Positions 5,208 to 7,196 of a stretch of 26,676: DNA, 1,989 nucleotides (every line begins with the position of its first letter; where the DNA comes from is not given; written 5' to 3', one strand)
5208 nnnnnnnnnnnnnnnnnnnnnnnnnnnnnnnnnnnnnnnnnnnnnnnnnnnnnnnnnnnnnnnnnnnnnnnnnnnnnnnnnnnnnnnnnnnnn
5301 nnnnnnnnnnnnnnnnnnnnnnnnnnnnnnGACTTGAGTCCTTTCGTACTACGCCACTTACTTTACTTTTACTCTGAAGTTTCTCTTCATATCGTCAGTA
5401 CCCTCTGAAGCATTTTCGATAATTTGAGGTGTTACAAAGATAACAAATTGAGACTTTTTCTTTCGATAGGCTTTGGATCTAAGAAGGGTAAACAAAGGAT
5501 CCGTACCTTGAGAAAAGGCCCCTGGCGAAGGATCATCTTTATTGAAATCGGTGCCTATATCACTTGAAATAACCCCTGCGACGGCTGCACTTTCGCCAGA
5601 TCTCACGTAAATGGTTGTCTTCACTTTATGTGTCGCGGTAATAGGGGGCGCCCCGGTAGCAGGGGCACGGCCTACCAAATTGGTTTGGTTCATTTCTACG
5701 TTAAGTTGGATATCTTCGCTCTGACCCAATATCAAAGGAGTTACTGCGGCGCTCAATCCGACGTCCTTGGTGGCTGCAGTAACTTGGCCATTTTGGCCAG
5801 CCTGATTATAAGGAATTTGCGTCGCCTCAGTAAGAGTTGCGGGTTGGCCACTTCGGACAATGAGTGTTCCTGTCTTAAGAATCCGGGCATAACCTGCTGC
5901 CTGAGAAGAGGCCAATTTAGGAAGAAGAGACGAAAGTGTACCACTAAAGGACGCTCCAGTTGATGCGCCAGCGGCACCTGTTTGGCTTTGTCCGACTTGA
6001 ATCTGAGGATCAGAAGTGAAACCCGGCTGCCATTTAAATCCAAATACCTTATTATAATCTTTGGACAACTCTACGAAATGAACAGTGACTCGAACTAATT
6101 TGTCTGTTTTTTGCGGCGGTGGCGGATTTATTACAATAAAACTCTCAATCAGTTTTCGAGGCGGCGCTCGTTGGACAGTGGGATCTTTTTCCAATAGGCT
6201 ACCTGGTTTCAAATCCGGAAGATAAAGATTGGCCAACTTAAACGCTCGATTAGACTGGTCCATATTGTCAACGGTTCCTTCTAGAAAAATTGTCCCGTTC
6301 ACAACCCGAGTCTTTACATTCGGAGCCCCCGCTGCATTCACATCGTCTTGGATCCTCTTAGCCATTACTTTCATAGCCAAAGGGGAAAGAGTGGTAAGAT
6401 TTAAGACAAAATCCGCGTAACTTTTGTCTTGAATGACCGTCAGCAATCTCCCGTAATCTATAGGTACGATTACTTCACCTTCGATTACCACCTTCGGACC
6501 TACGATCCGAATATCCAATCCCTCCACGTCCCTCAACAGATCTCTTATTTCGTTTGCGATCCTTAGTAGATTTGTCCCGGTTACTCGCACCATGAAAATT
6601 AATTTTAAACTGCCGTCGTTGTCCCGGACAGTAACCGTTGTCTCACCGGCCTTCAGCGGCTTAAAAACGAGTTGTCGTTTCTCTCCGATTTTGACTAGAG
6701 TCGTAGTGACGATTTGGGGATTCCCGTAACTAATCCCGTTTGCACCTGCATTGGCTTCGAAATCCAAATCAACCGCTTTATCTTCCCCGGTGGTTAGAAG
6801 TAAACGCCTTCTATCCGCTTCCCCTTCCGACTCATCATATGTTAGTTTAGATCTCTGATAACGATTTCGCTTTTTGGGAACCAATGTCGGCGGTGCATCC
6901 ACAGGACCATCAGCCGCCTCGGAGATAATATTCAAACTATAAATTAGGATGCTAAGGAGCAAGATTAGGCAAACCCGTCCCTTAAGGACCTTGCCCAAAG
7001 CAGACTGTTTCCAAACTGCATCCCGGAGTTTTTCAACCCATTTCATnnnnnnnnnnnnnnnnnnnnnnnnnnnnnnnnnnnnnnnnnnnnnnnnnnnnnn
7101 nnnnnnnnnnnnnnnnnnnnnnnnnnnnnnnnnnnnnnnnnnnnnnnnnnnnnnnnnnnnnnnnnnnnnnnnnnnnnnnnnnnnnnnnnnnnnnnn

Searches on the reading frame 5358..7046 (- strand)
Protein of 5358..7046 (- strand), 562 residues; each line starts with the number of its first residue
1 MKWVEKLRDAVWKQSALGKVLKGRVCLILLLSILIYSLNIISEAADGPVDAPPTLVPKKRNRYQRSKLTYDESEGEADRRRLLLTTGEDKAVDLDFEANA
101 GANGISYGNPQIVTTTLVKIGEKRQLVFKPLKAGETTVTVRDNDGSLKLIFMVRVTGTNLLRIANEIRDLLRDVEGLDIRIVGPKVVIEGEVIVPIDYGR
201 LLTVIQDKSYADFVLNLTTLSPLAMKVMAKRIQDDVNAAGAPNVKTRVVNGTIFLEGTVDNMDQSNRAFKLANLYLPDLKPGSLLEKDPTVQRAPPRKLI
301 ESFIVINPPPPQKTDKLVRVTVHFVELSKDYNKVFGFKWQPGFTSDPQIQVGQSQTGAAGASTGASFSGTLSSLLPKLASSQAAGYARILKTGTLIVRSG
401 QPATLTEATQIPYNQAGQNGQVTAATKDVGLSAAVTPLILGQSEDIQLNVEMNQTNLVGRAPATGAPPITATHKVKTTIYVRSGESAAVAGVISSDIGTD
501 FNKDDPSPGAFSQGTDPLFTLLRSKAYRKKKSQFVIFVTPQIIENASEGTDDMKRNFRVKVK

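Call 4: search_protein_families(library=pfam, proteins=[window:5358-7046:-], max_evalue=0.01)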
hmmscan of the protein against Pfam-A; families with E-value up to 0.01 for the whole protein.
window:5358-7046:- (562 aa): 3 families
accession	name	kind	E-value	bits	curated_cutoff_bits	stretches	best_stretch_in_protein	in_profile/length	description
PF00263.26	Secretin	-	6.1e-18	65.4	27.5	1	382-544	3-169/169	Bacterial type II and III secretion system protein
PF04972.22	BON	-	0.00027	21.6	27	1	230-272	7-52/69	BON domain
PF13629.12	T2SS-T3SS_pil_N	-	0.0074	16.4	23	0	102-156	21-72/72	Pilus formation protein N terminal region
